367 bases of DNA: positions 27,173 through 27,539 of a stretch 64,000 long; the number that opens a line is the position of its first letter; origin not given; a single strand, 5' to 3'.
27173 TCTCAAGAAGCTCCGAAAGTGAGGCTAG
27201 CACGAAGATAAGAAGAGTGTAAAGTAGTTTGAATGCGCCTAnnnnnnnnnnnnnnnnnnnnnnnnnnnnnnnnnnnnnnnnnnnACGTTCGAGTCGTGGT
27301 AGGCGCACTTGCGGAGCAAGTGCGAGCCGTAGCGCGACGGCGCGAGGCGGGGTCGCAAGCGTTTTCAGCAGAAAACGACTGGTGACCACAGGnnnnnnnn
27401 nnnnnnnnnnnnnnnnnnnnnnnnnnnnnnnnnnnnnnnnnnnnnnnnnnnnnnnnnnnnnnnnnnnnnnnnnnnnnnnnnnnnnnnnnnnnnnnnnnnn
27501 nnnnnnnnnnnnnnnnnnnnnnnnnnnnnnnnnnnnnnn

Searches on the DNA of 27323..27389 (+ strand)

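Call 48: build_rna_model(alignment_id=A2, structure=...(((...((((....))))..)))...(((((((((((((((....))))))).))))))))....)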
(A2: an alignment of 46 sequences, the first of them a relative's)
Model R1 built from alignment A2 (46 sequences, 68 columns); structure: as given.
model positions 67; base pairs 22; branch points 1; effective number of sequences 2.42; information 0.838 bits per position. Calibrated on 0.2 Mb of random sequence (short: E-values are rough).
structure used (alignment columns):
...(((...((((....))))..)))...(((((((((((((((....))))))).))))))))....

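Call 50: search_with_rna_model(model_id=R1, source=window, filters=off, max_evalue=10, show_alignments=6)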
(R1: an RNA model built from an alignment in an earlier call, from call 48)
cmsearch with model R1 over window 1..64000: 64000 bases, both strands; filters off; matches with E-value up to 10: 23.
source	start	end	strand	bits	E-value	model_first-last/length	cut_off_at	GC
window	27323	27389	+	82.2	1.9e-21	1-67/67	no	0.66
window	44963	45029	+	77.9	3.2e-20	1-67/67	no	0.61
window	47924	47986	-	34.2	8.9e-08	1-67/67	no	0.57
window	55185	55250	-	17.2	0.0062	1-67/67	no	0.61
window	27349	27397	-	12.8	0.11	1-67/67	no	0.53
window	55164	55236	+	12.5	0.13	1-67/67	no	0.59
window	45481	45519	+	12.3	0.16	1-67/67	no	0.74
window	15950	16009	-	9.3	1.1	1-67/67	no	0.67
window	16481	16540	-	9.3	1.1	1-67/67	no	0.67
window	45291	45369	+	9.3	1.1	1-67/67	no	0.54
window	58203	58266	+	9.2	1.2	1-67/67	no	0.47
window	16017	16058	-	8.8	1.5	1-67/67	no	0.62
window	16548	16589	-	8.8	1.5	1-67/67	no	0.62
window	52199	52265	-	8.2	2.4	1-67/67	no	0.55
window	23351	23399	+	8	2.6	1-67/67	no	0.41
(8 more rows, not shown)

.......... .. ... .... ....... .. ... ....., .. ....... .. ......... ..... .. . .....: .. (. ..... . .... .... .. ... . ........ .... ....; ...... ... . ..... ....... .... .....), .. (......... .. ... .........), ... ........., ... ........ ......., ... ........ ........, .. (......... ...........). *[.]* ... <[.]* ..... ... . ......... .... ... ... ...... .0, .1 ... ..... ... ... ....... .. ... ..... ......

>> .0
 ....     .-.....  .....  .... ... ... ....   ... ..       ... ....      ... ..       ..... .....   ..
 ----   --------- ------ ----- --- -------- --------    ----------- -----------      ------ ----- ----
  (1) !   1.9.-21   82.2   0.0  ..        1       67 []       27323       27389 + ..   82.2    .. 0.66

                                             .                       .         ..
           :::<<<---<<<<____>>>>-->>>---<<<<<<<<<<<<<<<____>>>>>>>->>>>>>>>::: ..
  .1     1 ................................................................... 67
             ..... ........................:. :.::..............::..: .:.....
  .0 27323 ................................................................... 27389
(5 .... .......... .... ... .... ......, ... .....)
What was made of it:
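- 27323..27389 (+): Repeat core, copy 1, directly after tRNA-Ile(UAU) (27235-27308). R1, 82.2 bits (call 50).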

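Call 52: search_with_rna_model(model_id=R1, sources=[L001, L002, L003, L004, L005, L006, L007, L008, L009, L010, L011, L012, L013, L014, L015, L016, L017, L018, L019, L020, L021, L022, L023, L024, L025, L026, L027, L028, L029, L030, L031, L032, L033, L034, L035, L036, L037, L038, L039, L040, L041, L042, L043, L044, L045, L046, L047, L048, L049, L050, L051, L052, L053, L054, L055, L056, L057, L058, L059, L060, L061, L062, L063, L064, L065, L066, L067, L068, L069, L070, L071, L072, L073, L074, L075, L076, L077, L078, L079, L080, L081, L082, L083, L084, L085, L086, L087, L088, L089, L090, L091, L092, L093, L094, L095, L096, L097, L098, L099, L100], max_evalue=0.01)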
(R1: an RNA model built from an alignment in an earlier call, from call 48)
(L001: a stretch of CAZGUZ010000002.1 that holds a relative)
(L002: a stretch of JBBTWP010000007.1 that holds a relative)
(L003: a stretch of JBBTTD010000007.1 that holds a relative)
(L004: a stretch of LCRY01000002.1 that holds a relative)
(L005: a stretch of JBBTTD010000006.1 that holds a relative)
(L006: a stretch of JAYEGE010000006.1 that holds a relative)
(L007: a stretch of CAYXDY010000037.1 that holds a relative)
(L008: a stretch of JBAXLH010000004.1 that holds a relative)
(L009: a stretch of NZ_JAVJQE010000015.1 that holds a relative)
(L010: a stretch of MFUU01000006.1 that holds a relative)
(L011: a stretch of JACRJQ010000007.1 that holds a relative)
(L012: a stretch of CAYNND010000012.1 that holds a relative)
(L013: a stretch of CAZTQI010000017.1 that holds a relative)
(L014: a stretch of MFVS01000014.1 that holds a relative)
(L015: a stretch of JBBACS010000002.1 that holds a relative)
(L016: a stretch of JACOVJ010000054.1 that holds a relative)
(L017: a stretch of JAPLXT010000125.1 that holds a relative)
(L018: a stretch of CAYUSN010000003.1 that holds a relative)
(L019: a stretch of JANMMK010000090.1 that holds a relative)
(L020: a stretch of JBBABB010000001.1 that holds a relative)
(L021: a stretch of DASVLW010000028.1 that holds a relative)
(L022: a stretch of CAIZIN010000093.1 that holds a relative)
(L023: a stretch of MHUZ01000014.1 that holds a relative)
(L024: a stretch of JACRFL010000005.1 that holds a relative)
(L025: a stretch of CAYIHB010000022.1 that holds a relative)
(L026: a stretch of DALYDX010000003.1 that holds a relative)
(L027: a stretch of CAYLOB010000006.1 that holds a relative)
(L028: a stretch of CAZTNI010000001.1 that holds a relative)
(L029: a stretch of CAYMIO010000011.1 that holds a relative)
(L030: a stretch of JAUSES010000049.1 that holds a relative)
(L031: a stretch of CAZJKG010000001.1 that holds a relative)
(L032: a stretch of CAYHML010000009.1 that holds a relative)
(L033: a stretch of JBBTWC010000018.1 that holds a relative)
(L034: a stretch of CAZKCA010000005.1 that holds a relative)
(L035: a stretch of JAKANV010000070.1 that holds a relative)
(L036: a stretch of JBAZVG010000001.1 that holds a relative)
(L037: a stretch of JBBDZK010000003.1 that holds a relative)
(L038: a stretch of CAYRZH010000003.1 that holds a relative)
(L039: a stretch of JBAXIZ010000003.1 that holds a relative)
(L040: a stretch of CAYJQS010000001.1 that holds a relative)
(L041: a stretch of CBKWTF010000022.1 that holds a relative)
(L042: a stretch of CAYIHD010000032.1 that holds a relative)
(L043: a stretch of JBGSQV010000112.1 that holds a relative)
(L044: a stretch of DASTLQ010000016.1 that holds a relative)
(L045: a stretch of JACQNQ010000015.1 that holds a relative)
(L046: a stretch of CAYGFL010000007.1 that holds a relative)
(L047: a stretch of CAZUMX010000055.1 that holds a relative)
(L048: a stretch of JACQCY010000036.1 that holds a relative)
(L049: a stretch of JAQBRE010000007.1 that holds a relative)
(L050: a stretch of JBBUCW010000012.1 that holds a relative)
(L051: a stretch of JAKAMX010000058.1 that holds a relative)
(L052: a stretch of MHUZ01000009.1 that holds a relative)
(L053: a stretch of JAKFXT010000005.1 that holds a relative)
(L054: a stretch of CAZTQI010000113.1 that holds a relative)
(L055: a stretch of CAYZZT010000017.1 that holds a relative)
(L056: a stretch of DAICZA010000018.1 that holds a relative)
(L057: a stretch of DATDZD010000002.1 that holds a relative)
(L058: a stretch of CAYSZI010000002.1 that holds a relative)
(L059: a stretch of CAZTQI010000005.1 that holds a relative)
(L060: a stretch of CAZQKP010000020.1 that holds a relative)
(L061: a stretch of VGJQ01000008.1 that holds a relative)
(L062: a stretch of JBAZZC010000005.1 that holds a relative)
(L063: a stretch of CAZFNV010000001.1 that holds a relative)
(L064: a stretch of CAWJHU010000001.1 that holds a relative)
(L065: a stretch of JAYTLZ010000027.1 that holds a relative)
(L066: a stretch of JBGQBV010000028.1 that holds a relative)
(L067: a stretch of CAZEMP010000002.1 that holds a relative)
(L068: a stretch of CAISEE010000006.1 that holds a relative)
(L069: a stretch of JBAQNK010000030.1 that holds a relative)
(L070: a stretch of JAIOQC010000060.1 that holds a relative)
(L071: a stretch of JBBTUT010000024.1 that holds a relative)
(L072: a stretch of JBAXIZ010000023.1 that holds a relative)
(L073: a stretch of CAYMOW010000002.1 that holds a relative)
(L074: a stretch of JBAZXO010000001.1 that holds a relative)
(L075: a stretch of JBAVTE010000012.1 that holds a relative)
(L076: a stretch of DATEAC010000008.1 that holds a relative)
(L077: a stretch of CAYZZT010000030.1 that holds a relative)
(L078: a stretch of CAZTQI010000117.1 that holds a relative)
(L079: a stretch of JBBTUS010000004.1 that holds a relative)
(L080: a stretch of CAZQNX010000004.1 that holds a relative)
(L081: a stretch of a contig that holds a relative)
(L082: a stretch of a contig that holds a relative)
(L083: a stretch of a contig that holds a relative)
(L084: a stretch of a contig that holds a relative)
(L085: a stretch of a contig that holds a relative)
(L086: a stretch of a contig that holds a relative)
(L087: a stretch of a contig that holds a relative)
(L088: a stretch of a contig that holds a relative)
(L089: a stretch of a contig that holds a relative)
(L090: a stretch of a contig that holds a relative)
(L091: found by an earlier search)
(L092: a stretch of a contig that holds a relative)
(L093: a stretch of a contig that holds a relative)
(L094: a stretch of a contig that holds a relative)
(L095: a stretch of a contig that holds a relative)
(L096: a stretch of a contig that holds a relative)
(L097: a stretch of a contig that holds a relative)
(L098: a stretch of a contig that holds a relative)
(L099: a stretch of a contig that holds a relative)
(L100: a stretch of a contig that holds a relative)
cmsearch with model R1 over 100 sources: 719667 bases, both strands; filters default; matches with E-value up to 0.01: 141.
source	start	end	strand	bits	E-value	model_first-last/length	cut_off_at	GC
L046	2461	2527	+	93.1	1.8e-23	1-67/67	no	0.6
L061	2410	2476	-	91.6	4.6e-23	1-67/67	no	0.63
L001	6228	6294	+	91.2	6e-23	1-67/67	no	0.57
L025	267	333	+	91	6.8e-23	1-67/67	no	0.61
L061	2670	2736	-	90.6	8.8e-23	1-67/67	no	0.67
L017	3906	3972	-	90.5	9.5e-23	1-67/67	no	0.55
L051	1330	1396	-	90.4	1.1e-22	1-67/67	no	0.58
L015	4498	4564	-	90.1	1.2e-22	1-67/67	no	0.54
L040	4062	4128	-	89.6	1.7e-22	1-67/67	no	0.58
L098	2651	2717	-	89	2.6e-22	1-67/67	no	0.64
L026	1576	1642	+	88.8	3e-22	1-67/67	no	0.49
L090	2187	2253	+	88.7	3.1e-22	1-67/67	no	0.57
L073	4643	4709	+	88.7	3.2e-22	1-67/67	no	0.57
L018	3110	3176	+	88.5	3.6e-22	1-67/67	no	0.54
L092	7891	7957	+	88.1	4.7e-22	1-67/67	no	0.55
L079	5972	6038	-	88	4.8e-22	1-67/67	no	0.57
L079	6088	6154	-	88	4.8e-22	1-67/67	no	0.57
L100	1932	1998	+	87.6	6.4e-22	1-67/67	no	0.52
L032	5375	5441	+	87.5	7.1e-22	1-67/67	no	0.57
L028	1027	1093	+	86.6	1.2e-21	1-67/67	no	0.6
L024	6670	6736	+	86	1.9e-21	1-67/67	no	0.61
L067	498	564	+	85.9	1.9e-21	1-67/67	no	0.58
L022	5210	5276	-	85.7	2.3e-21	1-67/67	no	0.46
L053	1375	1441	+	85.3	3e-21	1-67/67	no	0.46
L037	1001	1067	+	85.2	3e-21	1-67/67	no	0.57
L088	807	873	-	85.2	3.1e-21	1-67/67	no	0.6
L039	8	74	-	85.1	3.3e-21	1-67/67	no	0.54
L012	1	65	-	85.1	3.4e-21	1-65/67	3'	0.58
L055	6719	6785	-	84.7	4.2e-21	1-67/67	no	0.6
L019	5346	5412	-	84.6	4.7e-21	1-67/67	no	0.51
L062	1033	1099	-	84.1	6.6e-21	1-67/67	no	0.55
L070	3910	3976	+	83.1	1.2e-20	1-67/67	no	0.63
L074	911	977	-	83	1.3e-20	1-67/67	no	0.6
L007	5594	5660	-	83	1.3e-20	1-67/67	no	0.61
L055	2827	2893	-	81.4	3.7e-20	1-67/67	no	0.51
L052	6116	6182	-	81.3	3.9e-20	1-67/67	no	0.58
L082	7422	7488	+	80.6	6.4e-20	1-67/67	no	0.54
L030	7812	7878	-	80.4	7.4e-20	1-67/67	no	0.55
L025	74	140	+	80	9.6e-20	1-67/67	no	0.57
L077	3531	3597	+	79.4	1.4e-19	1-67/67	no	0.49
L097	242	308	-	79.3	1.4e-19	1-67/67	no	0.49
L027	3492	3558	-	78.7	2.2e-19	1-67/67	no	0.55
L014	3459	3525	-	78.6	2.3e-19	1-67/67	no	0.51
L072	3117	3183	-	78.2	3.1e-19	1-67/67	no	0.52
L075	3367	3433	-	77.9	3.8e-19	1-67/67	no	0.58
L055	2018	2084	-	77.4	5.1e-19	1-67/67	no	0.46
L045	4254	4320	+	77.3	5.6e-19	1-67/67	no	0.57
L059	1425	1491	+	76.7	7.9e-19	1-67/67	no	0.45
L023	6104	6169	-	74.5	3.5e-18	1-67/67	no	0.59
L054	121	187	+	74.2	4.2e-18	1-67/67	no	0.54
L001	3389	3457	+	72.9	1e-17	1-67/67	no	0.62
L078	1553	1611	-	71.1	3.1e-17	9-67/67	5'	0.56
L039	4407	4473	+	71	3.4e-17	1-67/67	no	0.48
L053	1230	1296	+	70.2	5.8e-17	1-67/67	no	0.51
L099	6330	6398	+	69.3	1.1e-16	1-67/67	no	0.52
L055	2728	2794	-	68.7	1.6e-16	1-67/67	no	0.45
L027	3564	3630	-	68.3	2.1e-16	1-67/67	no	0.49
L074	709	775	-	66.8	5.4e-16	1-67/67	no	0.61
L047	1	59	+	65.8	1e-15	9-67/67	5'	0.56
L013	1503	1569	+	65.6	1.2e-15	1-67/67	no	0.45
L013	457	523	+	65.5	1.2e-15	1-67/67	no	0.46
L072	3017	3083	-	64.4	2.6e-15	1-67/67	no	0.51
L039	3987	4053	+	62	1.3e-14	1-67/67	no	0.4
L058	3857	3915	+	60.2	4e-14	1-67/67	no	0.54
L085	24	82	-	60.2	4e-14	1-67/67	no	0.54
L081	501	559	+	60.2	4e-14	1-67/67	no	0.56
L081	4431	4489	+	60.2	4e-14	1-67/67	no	0.56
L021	5737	5795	-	59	8.9e-14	1-67/67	no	0.63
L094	3035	3097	+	58.8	1e-13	1-67/67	no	0.51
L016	301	359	+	58.4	1.3e-13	1-67/67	no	0.58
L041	4949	5007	+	57.6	2.2e-13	1-67/67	no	0.58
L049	2796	2852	+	57.3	2.7e-13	1-67/67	no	0.54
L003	5588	5644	-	56.7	4.1e-13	1-67/67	no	0.54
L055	1495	1562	+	56.3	5.1e-13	1-67/67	no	0.46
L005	6721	6775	+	56.2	5.6e-13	1-67/67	no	0.53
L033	6829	6885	-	55.7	7.7e-13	1-67/67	no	0.53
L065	593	651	+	55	1.2e-12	1-67/67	no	0.58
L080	4814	4868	+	54.3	1.9e-12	1-67/67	no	0.65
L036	208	270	-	54.3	2e-12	1-67/67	no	0.49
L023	7543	7634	+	53.8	2.6e-12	1-67/67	no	0.62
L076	4479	4540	+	53.5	3.4e-12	1-67/67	no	0.5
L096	3015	3071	+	53.4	3.6e-12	1-67/67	no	0.53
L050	1466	1520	-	52.8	5.2e-12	1-67/67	no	0.55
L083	4451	4512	-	52.7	5.5e-12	1-67/67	no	0.47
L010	3855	3917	+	52.2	7.6e-12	1-67/67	no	0.48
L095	5109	5163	+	52.2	7.7e-12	1-67/67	no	0.53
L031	1359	1420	+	52.1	8.1e-12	1-67/67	no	0.55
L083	264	325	-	51.5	1.2e-11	1-67/67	no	0.52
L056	4952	5014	+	51.2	1.5e-11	1-67/67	no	0.6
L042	499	555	-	51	1.7e-11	1-67/67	no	0.49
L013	582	640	-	50.7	2.1e-11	1-67/67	no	0.56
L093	1699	1761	-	50.3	2.7e-11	1-67/67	no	0.63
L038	4170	4230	-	50.2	2.8e-11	1-67/67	no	0.54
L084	679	737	+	49.1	6e-11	1-67/67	no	0.59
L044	952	1010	+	48.4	9e-11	1-67/67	no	0.58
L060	636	694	-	48.4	9.2e-11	1-67/67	no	0.53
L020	5779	5835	-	47.8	1.4e-10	1-67/67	no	0.53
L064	6665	6723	+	47.8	1.4e-10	1-67/67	no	0.53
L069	5056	5121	-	47.6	1.5e-10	1-67/67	no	0.48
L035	1397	1455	+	47.6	1.6e-10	1-67/67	no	0.54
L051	1172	1261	-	46.5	3.2e-10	1-67/67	no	0.54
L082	7686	7774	+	46.3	3.6e-10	1-67/67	no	0.44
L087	5638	5698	+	46.2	4e-10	1-67/67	no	0.54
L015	7693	7783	-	45.9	4.9e-10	1-67/67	no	0.52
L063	4973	5034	+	45.9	4.9e-10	1-67/67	no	0.53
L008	5758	5821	+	45.7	5.3e-10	1-67/67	no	0.52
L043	2792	2856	+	45.7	5.6e-10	1-67/67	no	0.48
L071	3202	3257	+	45.6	5.7e-10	1-67/67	no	0.54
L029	4096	4151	+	45.6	5.7e-10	1-67/67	no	0.54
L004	5902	5959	+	45.3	7e-10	1-67/67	no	0.55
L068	7611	7668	-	45.3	7.3e-10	1-67/67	no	0.62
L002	4580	4638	-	45.2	7.5e-10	1-67/67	no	0.56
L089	6110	6165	+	45.1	8.3e-10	1-67/67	no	0.54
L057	4228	4290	-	45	8.5e-10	1-67/67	no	0.56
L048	3453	3514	-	44.3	1.4e-09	1-67/67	no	0.56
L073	4204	4300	+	43.2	2.8e-09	1-67/67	no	0.47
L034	4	59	+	42.9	3.3e-09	1-67/67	no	0.54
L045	4502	4593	-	42.9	3.4e-09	1-67/67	no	0.51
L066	3940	3999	-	42.8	3.7e-09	1-67/67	no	0.57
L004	1005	1062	+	41.2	1e-08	1-67/67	no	0.57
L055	6803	6893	-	41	1.2e-08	1-67/67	no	0.47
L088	542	632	-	40.8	1.3e-08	1-67/67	no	0.43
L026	1213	1303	-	40.4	1.8e-08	1-67/67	no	0.52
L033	3511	3567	-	38.2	7.6e-08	1-67/67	no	0.47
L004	894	953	-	37.5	1.1e-07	1-67/67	no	0.63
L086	3422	3478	-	37.2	1.4e-07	1-67/67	no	0.54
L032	137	228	+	36.6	2.2e-07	1-67/67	no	0.5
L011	2207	2259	-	36.5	2.3e-07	1-67/67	no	0.68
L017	1771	1825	+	36.3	2.7e-07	1-67/67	no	0.44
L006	7078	7140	-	35.3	5.1e-07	1-67/67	no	0.57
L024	5006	5096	+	34.8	6.8e-07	1-67/67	no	0.54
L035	1231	1293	-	34.5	8.4e-07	1-67/67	no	0.44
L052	5426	5522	+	31.5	5.9e-06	1-67/67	no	0.51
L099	6357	6411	-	26.4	0.00017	1-67/67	no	0.4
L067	645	705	+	24.6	0.00056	1-67/67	no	0.49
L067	7542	7596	+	24.1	0.00079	1-67/67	no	0.51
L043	3818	3844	-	24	0.00082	34-60/67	no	0.37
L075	1960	2015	+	22.1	0.0028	1-67/67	no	0.41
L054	1722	1789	-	21.7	0.0038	1-67/67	no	0.43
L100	1958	2018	-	20.5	0.0081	1-67/67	no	0.48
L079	6692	6720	+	20.3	0.0091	33-61/67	no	0.28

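Call 56: search_with_rna_model(model_id=R1, sources=[L119, L120, L121, L122, L123, L101, L102, L103, L104, L105, L106, L107, L108, L109, L110, L111, L112, L113, L114, L115, L116, L117, L118], max_evalue=0.01)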
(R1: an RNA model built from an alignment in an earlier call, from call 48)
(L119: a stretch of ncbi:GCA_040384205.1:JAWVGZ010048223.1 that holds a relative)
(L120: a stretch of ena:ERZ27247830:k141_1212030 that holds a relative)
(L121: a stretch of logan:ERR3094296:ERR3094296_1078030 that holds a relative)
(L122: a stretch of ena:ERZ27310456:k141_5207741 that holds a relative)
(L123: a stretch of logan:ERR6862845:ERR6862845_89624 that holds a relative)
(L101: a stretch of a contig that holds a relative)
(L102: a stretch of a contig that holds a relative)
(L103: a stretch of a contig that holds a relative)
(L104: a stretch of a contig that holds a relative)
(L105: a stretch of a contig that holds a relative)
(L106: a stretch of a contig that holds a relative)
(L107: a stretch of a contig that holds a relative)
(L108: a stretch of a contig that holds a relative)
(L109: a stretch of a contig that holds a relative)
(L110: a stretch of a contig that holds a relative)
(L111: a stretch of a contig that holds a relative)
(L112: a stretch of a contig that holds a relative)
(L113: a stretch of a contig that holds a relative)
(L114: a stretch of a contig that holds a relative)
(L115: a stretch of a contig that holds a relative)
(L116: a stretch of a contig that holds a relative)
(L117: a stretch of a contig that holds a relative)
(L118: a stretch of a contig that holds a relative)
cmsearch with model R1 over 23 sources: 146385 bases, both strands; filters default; matches with E-value up to 0.01: 22.
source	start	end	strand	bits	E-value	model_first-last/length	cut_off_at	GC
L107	119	185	+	89.5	3.8e-23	1-67/67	no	0.54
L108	2721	2787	+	88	1e-22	1-67/67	no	0.63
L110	956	1022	-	87.4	1.5e-22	1-67/67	no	0.55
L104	4385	4451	-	83.6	1.8e-21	1-67/67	no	0.6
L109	6654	6720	+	82.4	3.9e-21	1-67/67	no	0.6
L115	3902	3968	-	80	1.9e-20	1-67/67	no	0.6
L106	1272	1339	-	79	3.6e-20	1-67/67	no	0.53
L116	309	376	-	75.2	4.5e-19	1-67/67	no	0.5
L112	1207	1265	-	61.4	3.9e-15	1-67/67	no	0.58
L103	1526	1584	-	57.7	4.2e-14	1-67/67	no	0.54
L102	1064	1122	+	51.4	2.7e-12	1-67/67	no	0.56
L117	6408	6466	+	47.2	4.3e-11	1-67/67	no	0.56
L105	804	868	-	46.7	5.6e-11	1-67/67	no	0.52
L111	6844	6906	-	45.6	1.2e-10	1-67/67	no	0.52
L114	1906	1964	+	45.4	1.4e-10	1-67/67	no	0.51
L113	7394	7455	-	45.3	1.4e-10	1-67/67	no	0.52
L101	764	825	+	45.3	1.5e-10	1-67/67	no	0.53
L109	1227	1283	-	44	3.4e-10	1-67/67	no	0.51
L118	5660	5714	-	40.3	3.7e-09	1-67/67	no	0.49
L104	3511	3564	-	38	1.8e-08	1-67/67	no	0.44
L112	1325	1379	-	32.3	7.2e-07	1-67/67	no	0.64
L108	4120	4175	-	30.1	3.1e-06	1-67/67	no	0.45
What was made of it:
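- On RPE-like intragenic palindromic repeats: 163 model hits in 123 loci, with up to 6 in one 8-kb locus (calls 50, 52, 56).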

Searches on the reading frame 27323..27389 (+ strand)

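Call 59: search_protein_families(library=pfam, proteins=[L113:6932-7999:-, L105:2-1180:+, L096:2381-3619:+], max_evalue=0.00001)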
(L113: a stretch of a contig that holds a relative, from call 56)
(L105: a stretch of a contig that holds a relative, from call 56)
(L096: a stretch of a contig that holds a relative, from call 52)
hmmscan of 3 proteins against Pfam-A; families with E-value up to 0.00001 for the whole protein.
L113:6932-7999:- (356 aa): 1 family
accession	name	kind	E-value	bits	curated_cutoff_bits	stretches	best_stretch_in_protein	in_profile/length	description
PF00814.31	TsaD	-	1.1e-80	271.6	24.8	2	1-202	2-205/264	tRNA N6-adenosine threonylcarbamoyltransferase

L105:2-1180:+ (393 aa): 4 families
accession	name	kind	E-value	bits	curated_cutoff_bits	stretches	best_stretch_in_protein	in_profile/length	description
PF03147.19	FDX-ACB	-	3.8e-21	75.8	31.1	1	303-393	1-94/94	Ferredoxin-fold anticodon binding domain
PF03484.21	B5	-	1.3e-18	67.3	28.6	1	72-137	1-67/67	tRNA synthetase B5 domain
PF03483.22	B3_4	-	9.3e-09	35.6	29.3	1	1-51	122-172/174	B3/4 domain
PF17759.6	tRNA_synthFbeta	-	1.2e-07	31.9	22.4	1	143-253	4-122/214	Phenylalanyl tRNA synthetase beta chain CLM domain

L096:2381-3619:+ (413 aa): 2 families
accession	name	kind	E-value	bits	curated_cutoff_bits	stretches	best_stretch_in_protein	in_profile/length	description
PF01715.23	IPPT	-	6.2e-63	213.2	23.6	1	74-335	1-242/243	IPP transferase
PF01745.22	IPT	-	6.9e-08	32.6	20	1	40-126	2-89/233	Isopentenyl transferase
